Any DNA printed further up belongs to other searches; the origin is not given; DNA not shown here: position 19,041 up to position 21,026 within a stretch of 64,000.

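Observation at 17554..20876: Uncharacterised multi-copy polytopic membrane family with conserved D-D-M...GQIP(C/P)RW...G(F/Y)G(Y/F)GYPLF........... motifs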

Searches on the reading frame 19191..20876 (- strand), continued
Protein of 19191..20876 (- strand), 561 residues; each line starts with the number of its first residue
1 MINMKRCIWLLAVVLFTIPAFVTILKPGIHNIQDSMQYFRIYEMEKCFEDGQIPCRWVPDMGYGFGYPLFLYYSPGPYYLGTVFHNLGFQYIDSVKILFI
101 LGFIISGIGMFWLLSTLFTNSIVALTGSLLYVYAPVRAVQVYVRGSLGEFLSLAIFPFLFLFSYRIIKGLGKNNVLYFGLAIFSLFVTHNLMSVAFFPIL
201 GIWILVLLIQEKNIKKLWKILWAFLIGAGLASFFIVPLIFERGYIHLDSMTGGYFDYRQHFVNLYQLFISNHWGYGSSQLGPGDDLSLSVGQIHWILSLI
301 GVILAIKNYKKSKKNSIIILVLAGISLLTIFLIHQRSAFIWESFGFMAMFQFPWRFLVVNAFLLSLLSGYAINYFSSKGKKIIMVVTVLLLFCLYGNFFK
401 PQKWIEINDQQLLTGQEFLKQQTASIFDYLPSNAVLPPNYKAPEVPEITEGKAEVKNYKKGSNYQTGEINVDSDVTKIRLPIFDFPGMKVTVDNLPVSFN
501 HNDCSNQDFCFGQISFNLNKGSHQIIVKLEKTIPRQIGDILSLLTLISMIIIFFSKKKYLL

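Call 42: find_related_loci(query=A2, collection=genome_contigs, flank=8000)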
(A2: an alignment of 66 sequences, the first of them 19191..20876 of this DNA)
Query A2 (561 aa) in genome_contigs; peptide patterns used: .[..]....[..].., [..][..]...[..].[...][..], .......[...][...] (x = any residue, [..] = any of these).
599 stretches matched a pattern (row limit reached: there are more); 548 encode a relative of the query (tblastn E <= 1e-3); the best 80 are kept; 80 distinct loci.
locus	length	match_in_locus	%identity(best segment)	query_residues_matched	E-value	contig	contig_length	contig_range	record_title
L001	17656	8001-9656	74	1-551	0e+0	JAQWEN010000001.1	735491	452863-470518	MAG: Candidatus Shapirobacteria bacterium isolate STF2_76 NODE_1_length_735491_cov_9.474058_Sandtown_F2, whole genome sh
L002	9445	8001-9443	59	3-483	0e+0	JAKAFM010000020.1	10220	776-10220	MAG: bacterium isolate WY1.bin95 NODE_10586_length_10220_cov_1.840682, whole genome shotgun sequence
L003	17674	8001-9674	48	1-554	1e-172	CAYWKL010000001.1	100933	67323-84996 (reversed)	MAG TPA_asm: uncultured Gammaproteobacteria bacterium isolate binchicken_co38_1283 genome assembly, contig: NODE_524_len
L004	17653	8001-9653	48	2-558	3e-172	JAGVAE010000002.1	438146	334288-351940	MAG: Candidatus Woesebacteria bacterium isolate DeMMO6_57 c_000000045538, whole genome shotgun sequence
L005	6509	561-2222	50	2-559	1e-173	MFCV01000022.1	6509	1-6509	MAG: Candidatus Daviesbacteria bacterium RIFCSPHIGHO2_02_FULL_36_13 rifcsphigho2_02_scaffold_29265, whole genome shotgun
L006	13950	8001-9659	50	6-558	9e-172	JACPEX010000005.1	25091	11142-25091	MAG: Candidatus Daviesbacteria bacterium isolate NC_groundwater_346_Ag_B-0.1um_38_13 GD18-4_B1_scaffold_76857, whole gen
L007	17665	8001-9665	50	9-559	5e-171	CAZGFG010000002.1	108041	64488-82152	MAG TPA_asm: uncultured Gammaproteobacteria bacterium isolate binchicken_co125_1135 genome assembly, contig: NODE_384_le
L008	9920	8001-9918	48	2-557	7e-169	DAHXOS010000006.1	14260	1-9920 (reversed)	MAG TPA_asm: bacterium isolate clean1861 k141_101877, whole genome shotgun sequence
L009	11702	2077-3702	51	18-558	1e-168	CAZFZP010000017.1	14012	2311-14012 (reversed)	MAG TPA_asm: uncultured Gammaproteobacteria bacterium isolate SRP050083_co3_227 genome assembly, contig: NODE_3524_lengt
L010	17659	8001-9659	47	9-550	2e-166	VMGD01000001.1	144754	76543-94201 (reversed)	MAG: Microgenomates group bacterium Gr01-1014_7 G01um10147_scaffold_25, whole genome shotgun sequence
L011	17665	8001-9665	47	5-558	2e-165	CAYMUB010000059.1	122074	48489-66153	MAG TPA_asm: uncultured Gammaproteobacteria bacterium isolate binchicken_co203_488 genome assembly, contig: k141_370093,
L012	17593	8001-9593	48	11-539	3e-165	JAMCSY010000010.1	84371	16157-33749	MAG: Patescibacteria group bacterium isolate FK_Sedi_A_Bin.193 NODE_428_length_84371_cov_10.2833, whole genome shotgun s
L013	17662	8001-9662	47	9-553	3e-164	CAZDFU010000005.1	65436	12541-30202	MAG TPA_asm: uncultured Gammaproteobacteria bacterium isolate binchicken_co251_985 genome assembly, contig: NODE_624_len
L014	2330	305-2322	46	10-560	2e-175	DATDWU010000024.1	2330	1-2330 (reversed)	MAG TPA_asm: Patescibacteria group bacterium isolate SMAG_U8120 k141_2116159, whole genome shotgun sequence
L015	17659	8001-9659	46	3-558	2e-162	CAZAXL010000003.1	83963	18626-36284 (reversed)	MAG TPA_asm: uncultured Gammaproteobacteria bacterium isolate SRP062349_co2_103 genome assembly, contig: NODE_179_length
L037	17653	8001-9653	43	5-556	4e-153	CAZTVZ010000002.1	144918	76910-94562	MAG TPA_asm: uncultured Gammaproteobacteria bacterium isolate binchicken_co27_378 genome assembly, contig: NODE_144_leng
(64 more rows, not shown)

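Call 81: search_protein_families(library=pfam, proteins=[P0123, P0130, P0181, P0121, P0125, P0168, P0172, P0250, P0263], max_evalue=0.001)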
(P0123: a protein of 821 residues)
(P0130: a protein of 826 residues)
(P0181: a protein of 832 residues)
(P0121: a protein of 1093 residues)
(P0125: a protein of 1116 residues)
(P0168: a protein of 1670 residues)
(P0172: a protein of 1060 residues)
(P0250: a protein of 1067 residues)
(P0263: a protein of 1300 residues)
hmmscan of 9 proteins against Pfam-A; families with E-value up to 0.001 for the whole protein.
P0123 (821 aa): 4 families
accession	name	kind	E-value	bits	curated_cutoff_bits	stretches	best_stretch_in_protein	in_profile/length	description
PF00535.33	Glycos_transf_2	-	2.1e-25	90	23.3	1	4-133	1-129/168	Glycosyl transferase family 2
PF13641.12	Glyco_tranf_2_3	-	9.2e-16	59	27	1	3-234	3-227/230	Glycosyltransferase like family 2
PF10111.15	Glyco_tranf_2_2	-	4.2e-06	26.9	27.3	1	31-198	29-196/276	Glycosyltransferase like family 2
PF10131.15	PTPS_related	-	8.5e-06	24.9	26.4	1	329-653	1-308/621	6-pyruvoyl-tetrahydropterin synthase related domain; membrane protein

P0130 (826 aa): 6 families
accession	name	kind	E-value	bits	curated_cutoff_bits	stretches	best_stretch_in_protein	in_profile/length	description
PF00535.33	Glycos_transf_2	-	7.6e-23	81.7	23.3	1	11-185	1-166/168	Glycosyl transferase family 2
PF13641.12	Glyco_tranf_2_3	-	7.2e-15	56.1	27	1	8-232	2-220/230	Glycosyltransferase like family 2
PF10131.15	PTPS_related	-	2.1e-14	53.3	26.4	1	336-677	1-287/621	6-pyruvoyl-tetrahydropterin synthase related domain; membrane protein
PF10111.15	Glyco_tranf_2_2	-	2.6e-05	24.3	27.3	0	36-105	25-101/276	Glycosyltransferase like family 2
PF13632.12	Glyco_trans_2_3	-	7.6e-05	23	27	1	154-243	55-129/198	Glycosyl transferase family group 2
PF13231.12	PMT_2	-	0.00062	20.5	26.1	1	340-485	3-145/160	Dolichyl-phosphate-mannose-protein mannosyltransferase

P0181 (832 aa): 5 families
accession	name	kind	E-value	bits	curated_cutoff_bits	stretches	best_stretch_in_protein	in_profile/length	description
PF00535.33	Glycos_transf_2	-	3.4e-26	92.6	23.3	1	5-178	1-167/168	Glycosyl transferase family 2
PF13641.12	Glyco_tranf_2_3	-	7.6e-16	59.3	27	1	2-218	1-214/230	Glycosyltransferase like family 2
PF10111.15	Glyco_tranf_2_2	-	2e-11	44.3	27.3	1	6-204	2-205/276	Glycosyltransferase like family 2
PF13632.12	Glyco_trans_2_3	-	5.4e-05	23.5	27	1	83-220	4-127/198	Glycosyl transferase family group 2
PF02709.20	Glyco_transf_7C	-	0.00018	21.5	23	1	159-210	15-67/78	N-terminal domain of galactosyltransferase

P0121 (1093 aa): 3 families
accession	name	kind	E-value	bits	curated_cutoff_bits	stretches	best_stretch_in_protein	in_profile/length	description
PF10131.15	PTPS_related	-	8.9e-30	104.1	26.4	2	70-432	1-346/621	6-pyruvoyl-tetrahydropterin synthase related domain; membrane protein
PF09586.16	YfhO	-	1.8e-17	63.5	28.5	2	56-411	55-401/835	Bacterial membrane protein YfhO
PF13231.12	PMT_2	-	0.00063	20.4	26.1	1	621-751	4-132/160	Dolichyl-phosphate-mannose-protein mannosyltransferase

P0125 (1116 aa): 1 family
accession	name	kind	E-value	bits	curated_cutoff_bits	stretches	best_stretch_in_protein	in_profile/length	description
PF10131.15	PTPS_related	-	1e-20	74.2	26.4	2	83-390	4-300/621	6-pyruvoyl-tetrahydropterin synthase related domain; membrane protein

P0168 (1670 aa): 2 families
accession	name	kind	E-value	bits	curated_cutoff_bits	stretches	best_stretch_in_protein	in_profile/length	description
PF11303.13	DUF3105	-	3.1e-16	60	25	2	1512-1560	9-59/130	Protein of unknown function (DUF3105)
PF10131.15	PTPS_related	-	3e-12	46.3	26.4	2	892-1260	8-301/621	6-pyruvoyl-tetrahydropterin synthase related domain; membrane protein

P0172 (1060 aa): 2 families
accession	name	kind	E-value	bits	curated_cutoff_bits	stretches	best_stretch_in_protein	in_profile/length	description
PF10131.15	PTPS_related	-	4.3e-08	32.5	26.4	1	65-371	1-300/621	6-pyruvoyl-tetrahydropterin synthase related domain; membrane protein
PF13231.12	PMT_2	-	0.00018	22.2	26.1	1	599-731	8-142/160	Dolichyl-phosphate-mannose-protein mannosyltransferase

P0250 (1067 aa): 2 families
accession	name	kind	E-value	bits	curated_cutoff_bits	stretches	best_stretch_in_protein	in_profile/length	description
PF10131.15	PTPS_related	-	8.6e-07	28.2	26.4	1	71-417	1-317/621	6-pyruvoyl-tetrahydropterin synthase related domain; membrane protein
PF20176.3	DUF6541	-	0.00023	20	29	1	98-232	185-327/646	Family of unknown function (DUF6541)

P0263 (1300 aa): 15 families
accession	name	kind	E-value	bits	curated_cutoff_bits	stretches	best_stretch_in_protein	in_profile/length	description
PF11028.14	TMEM260-like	-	2e-31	109.6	24.2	1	569-723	2-177/179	Protein O-mannosyl-transferase TMEM260-like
PF07719.23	TPR_2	-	2.3e-18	65.1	27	1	1080-1109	5-34/34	Tetratricopeptide repeat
PF13181.12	TPR_8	-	1.7e-17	62.4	25.7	1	1195-1226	1-32/34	Tetratricopeptide repeat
PF10131.15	PTPS_related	-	9.2e-17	61.2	26.4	1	22-369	1-324/621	6-pyruvoyl-tetrahydropterin synthase related domain; membrane protein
PF00515.34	TPR_1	-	4.2e-15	55.3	27.8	1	1195-1227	1-33/34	Tetratricopeptide repeat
PF13414.12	TPR_11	-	1.7e-14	53.7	26.8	1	1175-1206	8-39/42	TPR repeat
PF13432.12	TPR_16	-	3.7e-13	50.1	32.7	1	1082-1130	3-51/65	Tetratricopeptide repeat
PF13428.12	TPR_14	-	3e-09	37.1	23.5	0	1082-1119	7-44/44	Tetratricopeptide repeat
PF14559.12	TPR_19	-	1.6e-08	35.2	25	0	1177-1221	7-51/68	Tetratricopeptide repeat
PF13431.12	TPR_17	-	2.9e-08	33.8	24.4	0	1098-1127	1-30/34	Tetratricopeptide repeat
PF23914.1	TPR_CcmH_CycH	-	8.3e-08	32.7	42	0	1187-1231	42-86/158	Cytochrome c-type biogenesis protein H TPR domain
PF13424.12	TPR_12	-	1.2e-07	32.2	30.1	0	1166-1224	15-74/77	Tetratricopeptide repeat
PF13374.12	TPR_10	-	9.5e-05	22.7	27.5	0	1077-1104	3-30/42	Tetratricopeptide repeat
PF13231.12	PMT_2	-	9.6e-05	23.1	26.1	1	583-741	2-155/160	Dolichyl-phosphate-mannose-protein mannosyltransferase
PF13174.12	TPR_6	-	0.00035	21.5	26.3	0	1082-1108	6-32/33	Tetratricopeptide repeat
